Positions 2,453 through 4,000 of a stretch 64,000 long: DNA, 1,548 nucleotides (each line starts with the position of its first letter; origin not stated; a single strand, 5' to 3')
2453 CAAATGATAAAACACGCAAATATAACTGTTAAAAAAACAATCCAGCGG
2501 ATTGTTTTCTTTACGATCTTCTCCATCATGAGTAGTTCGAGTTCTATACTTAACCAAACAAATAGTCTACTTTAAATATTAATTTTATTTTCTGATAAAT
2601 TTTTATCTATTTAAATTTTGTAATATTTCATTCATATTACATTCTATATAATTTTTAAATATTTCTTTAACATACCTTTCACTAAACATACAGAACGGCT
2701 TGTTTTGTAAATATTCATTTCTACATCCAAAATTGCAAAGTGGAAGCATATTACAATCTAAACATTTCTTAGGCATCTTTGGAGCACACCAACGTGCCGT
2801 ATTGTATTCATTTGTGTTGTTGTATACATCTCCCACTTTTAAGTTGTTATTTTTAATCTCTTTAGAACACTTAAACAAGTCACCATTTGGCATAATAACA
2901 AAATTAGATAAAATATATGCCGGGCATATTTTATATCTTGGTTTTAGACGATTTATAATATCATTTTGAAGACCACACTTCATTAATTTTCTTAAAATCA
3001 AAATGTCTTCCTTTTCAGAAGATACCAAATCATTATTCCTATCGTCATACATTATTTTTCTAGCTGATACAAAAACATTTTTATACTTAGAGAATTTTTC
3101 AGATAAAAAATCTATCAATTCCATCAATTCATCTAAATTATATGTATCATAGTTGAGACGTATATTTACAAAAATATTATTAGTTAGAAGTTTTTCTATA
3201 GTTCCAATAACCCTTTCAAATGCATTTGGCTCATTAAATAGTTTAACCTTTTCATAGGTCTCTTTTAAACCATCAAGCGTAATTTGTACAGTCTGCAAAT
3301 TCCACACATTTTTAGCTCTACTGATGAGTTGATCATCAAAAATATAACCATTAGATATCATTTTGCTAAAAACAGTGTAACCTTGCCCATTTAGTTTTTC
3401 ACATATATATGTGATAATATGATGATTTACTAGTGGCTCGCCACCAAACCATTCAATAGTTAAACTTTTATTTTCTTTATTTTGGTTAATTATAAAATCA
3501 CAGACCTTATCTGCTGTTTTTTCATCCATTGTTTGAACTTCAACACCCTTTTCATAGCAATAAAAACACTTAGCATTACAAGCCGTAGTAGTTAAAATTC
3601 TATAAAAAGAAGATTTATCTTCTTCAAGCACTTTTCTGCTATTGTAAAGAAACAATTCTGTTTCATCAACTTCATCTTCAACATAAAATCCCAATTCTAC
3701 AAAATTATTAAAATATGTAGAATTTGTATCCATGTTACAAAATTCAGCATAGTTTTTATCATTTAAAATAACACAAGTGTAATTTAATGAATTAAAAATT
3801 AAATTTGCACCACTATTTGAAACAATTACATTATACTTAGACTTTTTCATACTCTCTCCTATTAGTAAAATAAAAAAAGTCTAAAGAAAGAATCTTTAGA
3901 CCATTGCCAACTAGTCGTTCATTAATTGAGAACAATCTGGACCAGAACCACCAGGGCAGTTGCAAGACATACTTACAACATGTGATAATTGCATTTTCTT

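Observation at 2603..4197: Unannotated Cys-rich precursor plus a truncated leader-only paralogue upstream of a radical SAM/SPASM maturase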

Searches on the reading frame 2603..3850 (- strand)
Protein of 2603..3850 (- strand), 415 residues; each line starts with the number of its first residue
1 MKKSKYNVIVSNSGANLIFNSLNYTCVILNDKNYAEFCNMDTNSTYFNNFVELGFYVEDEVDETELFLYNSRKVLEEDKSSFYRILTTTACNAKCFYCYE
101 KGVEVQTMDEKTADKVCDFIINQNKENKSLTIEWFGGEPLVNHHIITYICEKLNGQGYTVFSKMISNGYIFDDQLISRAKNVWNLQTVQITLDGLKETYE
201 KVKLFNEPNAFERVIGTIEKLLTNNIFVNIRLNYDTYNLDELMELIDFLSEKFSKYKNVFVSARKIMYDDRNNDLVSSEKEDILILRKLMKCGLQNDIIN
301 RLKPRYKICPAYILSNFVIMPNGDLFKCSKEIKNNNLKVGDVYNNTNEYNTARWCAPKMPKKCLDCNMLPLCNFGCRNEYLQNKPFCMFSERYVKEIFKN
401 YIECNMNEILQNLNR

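Call 8: search_protein_families(library=pfam, proteins=[window:2603-3850:-], max_evalue=0.01)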
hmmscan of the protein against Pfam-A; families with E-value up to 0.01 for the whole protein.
window:2603-3850:- (415 aa): 3 families
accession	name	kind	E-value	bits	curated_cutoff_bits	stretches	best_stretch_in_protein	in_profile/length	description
PF04055.27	Radical_SAM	-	1.6e-11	45.1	29.5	1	86-249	2-166/166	Radical SAM superfamily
PF13353.11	Fer4_12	-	1.2e-08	35.8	22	1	88-195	12-116/137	4Fe-4S single cluster domain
PF09111.16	SLIDE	-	0.0018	18.8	24.8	1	240-312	15-87/116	SLIDE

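Call 9: search_protein_families(library=ncbifam, proteins=[window:2603-3850:-], max_evalue=1)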
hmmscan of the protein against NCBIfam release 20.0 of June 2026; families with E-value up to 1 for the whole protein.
window:2603-3850:- (415 aa): 49 families (the best 25 are shown)
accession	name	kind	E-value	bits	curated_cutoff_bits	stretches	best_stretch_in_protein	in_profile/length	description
NF038107.1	rSAM_NF038107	equivalog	2.5e-48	164.9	600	1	1-387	1-412/444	Cys-every-fifth radical SAM/SPASM peptide maturase CefB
TIGR04463.1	rSAM_vs_C_rich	equivalog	1.1e-43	149.7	525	1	6-383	1-401/438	TIGR04463 family radical SAM/SPASM RiPP maturase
TIGR04334.1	rSAM_Clo7bot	equivalog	5e-39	134.2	600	1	2-399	1-430/440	radical SAM/SPASM domain Clo7bot peptide maturase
TIGR04280.1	geopep_mat_rSAM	hypoth_equivalog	3.5e-34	118.5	400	1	12-380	15-396/428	geopeptide radical SAM maturase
NF047865.1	rSAM_PapB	equivalog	3.5e-27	95.5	340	1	85-379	7-319/330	PapB family radical SAM/SPASM ranthipeptide maturase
NF052473.1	rSAM_FlmE_OhkG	exception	1.2e-25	90.2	500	2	2-249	2-276/481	FlmE/OhkG family radical SAM/SPASM peptide maturase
TIGR04064.1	rSAM_nif11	equivalog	9.6e-21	74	518.7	2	82-224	79-227/459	nif11-like peptide radical SAM maturase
NF041298.1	rSAM_mat_DynA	equivalog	3e-16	59.4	450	2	87-257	7-182/356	dynobactin maturation radical SAM/SPASM protein DynA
TIGR03978.1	rSAM_paired_1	equivalog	5.5e-14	51.8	370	1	66-221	66-227/466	His-Xaa-Ser system radical SAM maturase HxsB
TIGR04546.1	rSAM_ahbC_deAc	equivalog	6.3e-14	51.6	650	1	85-277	43-224/390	12,18-didecarboxysiroheme deacetylase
NF001199.0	PRK00164.2-1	equivalog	8.7e-14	51.4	231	1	83-252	14-178/308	GTP 3',8-cyclase MoaA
TIGR03974.1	rSAM_six_Cys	equivalog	1.1e-13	50.9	425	2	53-255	62-280/451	thioether cross-link-forming SCIFF peptide maturase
TIGR04068.1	rSAM_ocin_clost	equivalog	1.5e-13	50.5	500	1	28-266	31-278/462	Cys-rich peptide radical SAM maturase CcpM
TIGR03977.1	rSAM_pair_HxsC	equivalog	2e-13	49.9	267.9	1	75-259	19-200/292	His-Xaa-Ser system radical SAM maturase HxsC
TIGR02668.1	moaA_archaeal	equivalog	2.1e-13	49.9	325.25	1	84-252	13-176/303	GTP 3',8-cyclase MoaA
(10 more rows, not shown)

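Call 10: find_homologous_proteins(query=window:2603-3850:-)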
Query window:2603-3850:- (415 aa): 671 proteins with E <= 0.001 among 2941 candidates; the best 120 are listed.
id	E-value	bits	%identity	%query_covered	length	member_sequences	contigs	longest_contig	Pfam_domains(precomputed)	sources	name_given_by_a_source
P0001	3.8e-278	940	100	100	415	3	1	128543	PF04055.28,PF13353.12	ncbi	-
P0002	9.6e-223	758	78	100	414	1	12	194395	PF04055.28,PF13353.12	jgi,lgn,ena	-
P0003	9.1e-143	494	53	97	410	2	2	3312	PF04055.28,PF13353.12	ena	-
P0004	3.5e-137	476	55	92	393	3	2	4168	PF04055.28,PF13353.12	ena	-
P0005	1.1e-136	474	53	96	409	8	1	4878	PF04055.28,PF13353.12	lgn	-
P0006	6.7e-121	422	50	97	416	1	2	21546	PF04055.28,PF13353.12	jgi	-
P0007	1.1e-109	385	45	96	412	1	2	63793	PF04055.28,PF13353.12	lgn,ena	-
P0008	7.4e-109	382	46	97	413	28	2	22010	PF04055.28,PF13353.12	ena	-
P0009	3.5e-107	377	46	95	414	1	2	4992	PF04055.28,PF13353.12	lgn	-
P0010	2.4e-102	361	44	97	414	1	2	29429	PF04055.28,PF13353.12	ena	-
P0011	3.4e-101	357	44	99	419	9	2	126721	PF04055.28,PF13353.12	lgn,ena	-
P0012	1.7e-100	355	42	96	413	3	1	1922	PF04055.28,PF13353.12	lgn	-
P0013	2.0e-100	355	46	97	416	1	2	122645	PF04055.28,PF13353.12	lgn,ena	-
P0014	3.2e-98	347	42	94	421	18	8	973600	PF04055.28,PF13353.12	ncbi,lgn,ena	-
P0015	3.3e-98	347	43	94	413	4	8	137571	PF04055.28,PF13353.12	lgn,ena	-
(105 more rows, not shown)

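Call 13: find_related_loci(query=A1, collection=genome_contigs, flank=5000)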
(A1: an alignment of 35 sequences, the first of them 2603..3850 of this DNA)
Query A1 (415 aa) in genome_contigs; peptide patterns used: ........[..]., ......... (x = any residue, [..] = any of these).
600 stretches matched a pattern (row limit reached: there are more); 547 encode a relative of the query (tblastn E <= 1e-3); the best 80 are kept; 80 distinct loci.
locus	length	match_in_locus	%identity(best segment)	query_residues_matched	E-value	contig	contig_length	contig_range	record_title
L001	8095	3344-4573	44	1-403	3e-104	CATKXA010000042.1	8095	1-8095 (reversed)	MAG TPA_asm: uncultured Thermoanaerobacterales bacterium isolate MGG06369_1680015446 genome assembly, contig: ERR3199571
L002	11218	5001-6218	43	1-402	2e-89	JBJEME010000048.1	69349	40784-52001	MAG: Lachnospira sp. isolate PUUB38_bin.019 NODE_228_length_69349_cov_14.942881, whole genome shotgun sequence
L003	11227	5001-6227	42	1-404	5e-87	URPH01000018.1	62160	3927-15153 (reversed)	uncultured Lachnospiraceae bacterium isolate UMGS1214 genome assembly, contig: NODE_108_length_62160_cov_9.376862, whole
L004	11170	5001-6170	37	2-377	4e-73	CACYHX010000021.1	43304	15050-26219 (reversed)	MAG: uncultured Bacteroidia bacterium isolate RUG11958 genome assembly, contig: RUG11958_asm_21, whole genome shotgun se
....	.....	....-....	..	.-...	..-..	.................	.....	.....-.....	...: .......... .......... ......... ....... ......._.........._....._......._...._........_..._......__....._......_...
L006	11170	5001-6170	36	2-377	2e-72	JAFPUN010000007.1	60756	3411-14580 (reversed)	MAG: Bacteroidales bacterium isolate RGIG1487 Goat_Abomasum-1__c337, whole genome shotgun sequence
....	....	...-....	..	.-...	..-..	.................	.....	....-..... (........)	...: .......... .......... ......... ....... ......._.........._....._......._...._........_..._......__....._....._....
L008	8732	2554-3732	36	2-381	1e-69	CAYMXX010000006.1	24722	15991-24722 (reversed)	MAG TPA_asm: uncultured Clostridium sp. isolate SRP313737_co1_320 genome assembly, contig: NODE_3159_length_24722_cov_12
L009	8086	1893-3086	34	1-394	4e-66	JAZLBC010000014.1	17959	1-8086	MAG: Christensenellaceae bacterium isolate T1900045067_TC20190061.MAGScoT_cleanbin_000009 SGB_4605_k141_3133954, whole g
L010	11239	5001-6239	34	3-403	4e-66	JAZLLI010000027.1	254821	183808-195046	MAG: Acutalibacteraceae bacterium isolate T1900044958_TA20190014.MAGScoT_cleanbin_000007 SGB_3878_k141_252944, whole gen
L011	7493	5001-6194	34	1-394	7e-66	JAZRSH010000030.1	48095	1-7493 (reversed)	MAG: Christensenellaceae bacterium isolate T1900045348_YK20190038.MAGScoT_cleanbin_000007 SGB_6726_k141_276122, whole ge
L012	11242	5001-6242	32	2-403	8e-65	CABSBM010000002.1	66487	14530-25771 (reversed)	MAG TPA_asm: uncultured Oscillibacter sp. isolate MGYG-HGUT-02114 genome assembly, contig: GUT_GENOME129025_2, whole gen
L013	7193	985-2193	35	1-407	5e-64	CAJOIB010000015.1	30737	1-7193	uncultured Selenomonadaceae bacterium isolate Red_deer_4_mag_35 genome assembly, contig: scaffold_4344, whole genome sho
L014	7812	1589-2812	34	1-403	1e-63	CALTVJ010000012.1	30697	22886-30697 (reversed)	MAG: uncultured Porphyromonas sp. isolate RxaearOaYr_bin.43.MAG genome assembly, contig: NODE_592_length_30697_cov_21.10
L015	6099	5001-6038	37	2-334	1e-63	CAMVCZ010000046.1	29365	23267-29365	MAG TPA_asm: uncultured Bacteroidales bacterium isolate SRR8387714_bin.55_metaWRAP_v1.3_MAG genome assembly, contig: ERZ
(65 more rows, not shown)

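Call 14: find_encoding_contigs(protein=P0002, flank=6000, max_places=3)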
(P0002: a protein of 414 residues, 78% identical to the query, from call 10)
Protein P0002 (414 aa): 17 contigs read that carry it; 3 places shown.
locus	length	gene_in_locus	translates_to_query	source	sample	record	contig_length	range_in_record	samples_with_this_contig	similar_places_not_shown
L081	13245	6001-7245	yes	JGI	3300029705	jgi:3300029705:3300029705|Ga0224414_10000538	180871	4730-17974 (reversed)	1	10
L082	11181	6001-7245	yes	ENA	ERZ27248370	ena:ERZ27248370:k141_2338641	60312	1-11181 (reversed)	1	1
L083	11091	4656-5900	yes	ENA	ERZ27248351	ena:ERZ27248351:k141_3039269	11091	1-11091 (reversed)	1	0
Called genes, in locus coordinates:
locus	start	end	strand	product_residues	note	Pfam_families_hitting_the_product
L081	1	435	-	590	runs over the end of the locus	PF00664:ABC_membrane, PF00005:ABC_tran, PF02463:SMC_N (faint)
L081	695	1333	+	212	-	-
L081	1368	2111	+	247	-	PF05013:FGase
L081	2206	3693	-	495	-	PF08903:DUF1846, PF20921:DUF1846_C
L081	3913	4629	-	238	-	-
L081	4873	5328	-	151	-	-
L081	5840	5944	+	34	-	-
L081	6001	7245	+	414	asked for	PF04055:Radical_SAM, PF13353:Fer4_12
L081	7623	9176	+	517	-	PF01326:PPDK_N, PF00391:PEP-utilizers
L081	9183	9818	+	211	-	-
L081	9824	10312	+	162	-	PF08719:NADAR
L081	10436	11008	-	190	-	-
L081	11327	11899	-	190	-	-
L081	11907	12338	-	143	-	-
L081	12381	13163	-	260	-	PF14808:TMEM164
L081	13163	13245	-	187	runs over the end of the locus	PF00753:Lactamase_B, PF23023:Anti-Pycsar_Apyc1 (weak)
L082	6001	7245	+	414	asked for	PF04055:Radical_SAM, PF13353:Fer4_12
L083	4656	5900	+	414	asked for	PF04055:Radical_SAM, PF13353:Fer4_12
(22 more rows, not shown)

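Call 15: find_encoding_contigs(protein=P0001, flank=3000, max_places=2)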
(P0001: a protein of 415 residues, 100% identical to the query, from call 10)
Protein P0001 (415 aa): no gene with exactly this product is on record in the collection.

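Call 22: find_encoding_contigs(protein=P0006, flank=5000, max_places=2)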
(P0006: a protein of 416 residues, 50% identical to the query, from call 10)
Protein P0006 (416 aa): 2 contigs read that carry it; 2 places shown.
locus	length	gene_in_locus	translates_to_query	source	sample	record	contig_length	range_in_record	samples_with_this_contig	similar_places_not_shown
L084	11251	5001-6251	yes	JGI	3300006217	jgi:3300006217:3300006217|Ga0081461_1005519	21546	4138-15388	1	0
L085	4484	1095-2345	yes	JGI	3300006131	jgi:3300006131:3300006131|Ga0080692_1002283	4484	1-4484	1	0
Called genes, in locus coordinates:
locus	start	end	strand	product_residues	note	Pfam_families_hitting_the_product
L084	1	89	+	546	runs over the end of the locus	PF00005:ABC_tran, PF00006:ATP-synt_ab (faint), PF02463:SMC_N (faint), PF13555:AAA_29 (faint), PF13604:AAA_30 (faint), PF25201:nSTAND6 (faint), PF13304:AAA_21 (faint), PF00005:ABC_tran, +1 more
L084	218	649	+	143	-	PF02381:MraZ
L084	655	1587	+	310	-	PF01795:Methyltransf_5, PF13847:Methyltransf_31 (faint)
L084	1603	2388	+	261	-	-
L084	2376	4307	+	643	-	PF03717:PBP_dimer, PF00905:Transpeptidase, PF03793:PASTA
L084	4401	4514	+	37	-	-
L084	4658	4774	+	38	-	-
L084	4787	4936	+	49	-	-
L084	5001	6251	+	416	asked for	PF04055:Radical_SAM, PF13353:Fer4_12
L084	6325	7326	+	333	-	PF09084:NMT1, PF13379:NMT1_2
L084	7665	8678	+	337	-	PF02912:Phe_tRNA-synt_N, PF01409:tRNA-synt_2d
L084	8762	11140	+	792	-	PF01588:tRNA_bind, PF03483:B3_4, PF03484:B5, PF17759:tRNA_synthFbeta, PF03147:FDX-ACB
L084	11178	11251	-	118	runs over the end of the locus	-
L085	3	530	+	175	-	?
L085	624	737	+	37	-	-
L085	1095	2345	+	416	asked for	PF04055:Radical_SAM, PF13353:Fer4_12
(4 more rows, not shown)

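Call 23: find_encoding_contigs(protein=P0007, flank=5000, max_places=2)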
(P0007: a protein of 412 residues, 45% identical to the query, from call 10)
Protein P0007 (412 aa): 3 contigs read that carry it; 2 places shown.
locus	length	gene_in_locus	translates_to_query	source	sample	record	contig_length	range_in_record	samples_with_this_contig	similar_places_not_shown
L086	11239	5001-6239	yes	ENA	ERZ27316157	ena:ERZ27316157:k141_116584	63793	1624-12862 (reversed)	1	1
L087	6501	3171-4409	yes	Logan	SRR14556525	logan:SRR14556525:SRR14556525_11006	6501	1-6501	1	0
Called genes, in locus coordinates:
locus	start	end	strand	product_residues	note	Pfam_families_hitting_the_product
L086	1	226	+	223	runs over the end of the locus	PF22935:RM44_endonuclase (faint), PF14622:Ribonucleas_3_3, PF00636:Ribonuclease_3, PF00035:dsrm (weak)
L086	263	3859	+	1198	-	PF02463:SMC_N, PF13175:AAA_15 (weak), PF13476:AAA_23, PF06470:SMC_hinge, PF13304:AAA_21 (weak)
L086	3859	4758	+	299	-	PF02881:SRP54_N, PF00005:ABC_tran (weak), PF13604:AAA_30 (faint), PF00448:SRP54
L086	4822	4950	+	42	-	-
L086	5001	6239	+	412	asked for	PF04055:Radical_SAM, PF13353:Fer4_12 (weak)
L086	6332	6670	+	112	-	PF04297:UPF0122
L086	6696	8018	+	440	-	PF02881:SRP54_N, PF13207:AAA_17 (faint), PF01656:CbiA (faint), PF00448:SRP54, PF02978:SRP_SPB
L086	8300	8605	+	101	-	PF00886:Ribosomal_S16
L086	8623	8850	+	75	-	PF13083:KH_KhpA-B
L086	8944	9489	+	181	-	PF01782:RimM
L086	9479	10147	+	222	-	PF01746:tRNA_m1G_MT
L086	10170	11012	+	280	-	PF00009:GTP_EFTU (faint), PF01926:MMR_HSR1, PF02421:FeoB_N (weak)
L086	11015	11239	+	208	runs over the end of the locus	PF01351:RNase_HII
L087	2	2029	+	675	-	?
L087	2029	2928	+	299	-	PF02881:SRP54_N, PF00005:ABC_tran (weak), PF13604:AAA_30 (faint), PF00448:SRP54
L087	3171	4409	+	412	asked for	PF04055:Radical_SAM, PF13353:Fer4_12 (weak)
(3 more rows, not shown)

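Call 24: find_encoding_contigs(protein=P0005, flank=5000, max_places=2)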
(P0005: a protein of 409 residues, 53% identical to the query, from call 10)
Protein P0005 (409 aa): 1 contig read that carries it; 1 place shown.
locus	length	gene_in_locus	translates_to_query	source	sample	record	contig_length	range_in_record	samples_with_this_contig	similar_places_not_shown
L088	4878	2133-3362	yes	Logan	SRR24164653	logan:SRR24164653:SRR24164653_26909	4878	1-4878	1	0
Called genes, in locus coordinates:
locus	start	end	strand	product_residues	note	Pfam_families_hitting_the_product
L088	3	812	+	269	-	?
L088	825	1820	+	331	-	-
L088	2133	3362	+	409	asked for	PF04055:Radical_SAM, PF13353:Fer4_12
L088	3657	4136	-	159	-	PF18143:HAD_SAK_2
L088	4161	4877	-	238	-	?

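Call 25: find_encoding_contigs(protein=P0003, flank=5000, max_places=2)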
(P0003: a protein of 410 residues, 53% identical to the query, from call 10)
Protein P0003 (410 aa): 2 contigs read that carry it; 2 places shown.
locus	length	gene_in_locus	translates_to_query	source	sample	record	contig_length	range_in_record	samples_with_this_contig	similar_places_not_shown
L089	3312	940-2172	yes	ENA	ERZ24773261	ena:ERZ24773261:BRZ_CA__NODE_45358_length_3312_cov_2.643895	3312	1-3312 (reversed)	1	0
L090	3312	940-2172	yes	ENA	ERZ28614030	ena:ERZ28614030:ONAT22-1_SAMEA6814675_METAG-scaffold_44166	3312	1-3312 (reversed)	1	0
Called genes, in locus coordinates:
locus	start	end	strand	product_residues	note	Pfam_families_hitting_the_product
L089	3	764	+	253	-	?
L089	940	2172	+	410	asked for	PF04055:Radical_SAM, PF13353:Fer4_12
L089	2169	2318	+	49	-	-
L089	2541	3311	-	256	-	?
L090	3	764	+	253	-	?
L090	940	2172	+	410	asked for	PF04055:Radical_SAM, PF13353:Fer4_12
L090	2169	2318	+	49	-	-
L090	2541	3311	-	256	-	?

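Call 27: find_encoding_contigs(protein=P0121, flank=4000, max_places=3)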
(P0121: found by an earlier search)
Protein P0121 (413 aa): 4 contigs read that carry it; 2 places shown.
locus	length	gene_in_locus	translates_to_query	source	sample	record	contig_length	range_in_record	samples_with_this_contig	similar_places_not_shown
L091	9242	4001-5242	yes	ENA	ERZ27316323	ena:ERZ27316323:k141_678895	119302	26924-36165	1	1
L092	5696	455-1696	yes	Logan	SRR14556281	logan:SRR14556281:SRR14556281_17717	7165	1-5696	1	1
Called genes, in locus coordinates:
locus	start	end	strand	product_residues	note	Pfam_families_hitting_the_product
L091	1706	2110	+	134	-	-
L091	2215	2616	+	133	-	PF11969:DcpS_C, PF01230:HIT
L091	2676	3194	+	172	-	PF00300:His_Phos_1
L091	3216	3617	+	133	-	PF11969:DcpS_C, PF01230:HIT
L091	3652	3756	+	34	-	-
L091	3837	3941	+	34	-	-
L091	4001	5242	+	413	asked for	PF04055:Radical_SAM, PF13353:Fer4_12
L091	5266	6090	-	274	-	-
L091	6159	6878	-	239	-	-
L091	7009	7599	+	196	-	-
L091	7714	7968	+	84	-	PF12637:TSCPD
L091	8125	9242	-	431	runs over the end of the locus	PF00675:Peptidase_M16, PF05193:Peptidase_M16_C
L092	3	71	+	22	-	?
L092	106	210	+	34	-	-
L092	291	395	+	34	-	-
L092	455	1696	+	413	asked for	PF04055:Radical_SAM, PF13353:Fer4_12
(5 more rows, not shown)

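Call 28: find_encoding_contigs(protein=P0122, flank=4000, max_places=3)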
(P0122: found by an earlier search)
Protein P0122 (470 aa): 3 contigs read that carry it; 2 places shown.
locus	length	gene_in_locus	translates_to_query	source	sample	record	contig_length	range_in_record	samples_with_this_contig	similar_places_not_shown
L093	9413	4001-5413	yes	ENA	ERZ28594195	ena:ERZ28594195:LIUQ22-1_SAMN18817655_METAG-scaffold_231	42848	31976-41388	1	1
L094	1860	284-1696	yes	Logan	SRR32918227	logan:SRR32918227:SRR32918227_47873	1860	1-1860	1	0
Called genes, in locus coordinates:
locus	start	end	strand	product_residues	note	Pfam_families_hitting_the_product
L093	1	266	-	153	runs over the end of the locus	-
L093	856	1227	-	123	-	-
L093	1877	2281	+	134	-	-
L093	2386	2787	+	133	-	PF11969:DcpS_C, PF01230:HIT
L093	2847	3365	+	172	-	PF00300:His_Phos_1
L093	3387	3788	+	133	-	PF11969:DcpS_C, PF01230:HIT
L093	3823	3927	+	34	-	-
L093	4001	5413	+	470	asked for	PF04055:Radical_SAM, PF13353:Fer4_12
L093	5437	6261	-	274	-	-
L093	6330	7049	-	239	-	-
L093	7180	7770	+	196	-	-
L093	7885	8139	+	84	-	PF12637:TSCPD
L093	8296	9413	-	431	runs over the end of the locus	PF00675:Peptidase_M16, PF05193:Peptidase_M16_C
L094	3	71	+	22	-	?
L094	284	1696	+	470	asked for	PF04055:Radical_SAM, PF13353:Fer4_12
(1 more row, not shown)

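Call 29: search_solved_structures(query=window:2603-3850:-, max_evalue=0.001)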
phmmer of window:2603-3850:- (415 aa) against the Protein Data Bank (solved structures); distinct sequences matched with E-value up to 0.001: 2.
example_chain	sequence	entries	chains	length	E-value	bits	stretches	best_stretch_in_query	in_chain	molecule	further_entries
5wgg_A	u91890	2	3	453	3.4e-10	42.6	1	88-386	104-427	Radical SAM domain protein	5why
6efn_A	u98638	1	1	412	2.8e-05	26.4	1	87-247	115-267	Sporulation killing factor maturation protein SkfB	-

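Call 32: find_related_loci(query=A2, collection=metagenome_contigs, flank=1500)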
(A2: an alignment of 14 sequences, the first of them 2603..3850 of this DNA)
Query A2 (415 aa) in metagenome_contigs; peptide patterns used: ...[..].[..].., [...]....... (x = any residue, [..] = any of these).
600 stretches matched a pattern (row limit reached: there are more); 450 encode a relative of the query (tblastn E <= 1e-3); the best 80 are kept; 80 distinct loci.
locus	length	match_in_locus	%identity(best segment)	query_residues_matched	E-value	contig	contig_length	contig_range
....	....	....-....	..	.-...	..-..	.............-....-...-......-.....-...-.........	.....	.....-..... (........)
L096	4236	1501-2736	33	1-402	5e-68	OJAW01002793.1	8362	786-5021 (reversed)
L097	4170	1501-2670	35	2-383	2e-66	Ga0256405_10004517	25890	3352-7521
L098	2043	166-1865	34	1-390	8e-69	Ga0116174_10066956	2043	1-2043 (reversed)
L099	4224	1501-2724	35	1-410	3e-66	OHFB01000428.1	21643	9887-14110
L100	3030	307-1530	35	1-410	2e-66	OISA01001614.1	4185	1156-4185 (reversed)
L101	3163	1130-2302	36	2-381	7e-65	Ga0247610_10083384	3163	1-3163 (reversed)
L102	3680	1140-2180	39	47-391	5e-62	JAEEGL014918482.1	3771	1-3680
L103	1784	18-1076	35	54-402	3e-64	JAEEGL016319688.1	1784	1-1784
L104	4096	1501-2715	33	2-403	3e-61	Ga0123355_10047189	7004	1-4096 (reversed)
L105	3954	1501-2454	36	17-335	1e-58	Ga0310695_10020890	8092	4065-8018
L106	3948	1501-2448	36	17-334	2e-58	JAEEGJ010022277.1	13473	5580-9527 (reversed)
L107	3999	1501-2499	38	47-372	3e-58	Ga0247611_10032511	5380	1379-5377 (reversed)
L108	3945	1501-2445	37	17-332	1e-57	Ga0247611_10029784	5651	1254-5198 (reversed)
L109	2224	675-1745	37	14-372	9e-59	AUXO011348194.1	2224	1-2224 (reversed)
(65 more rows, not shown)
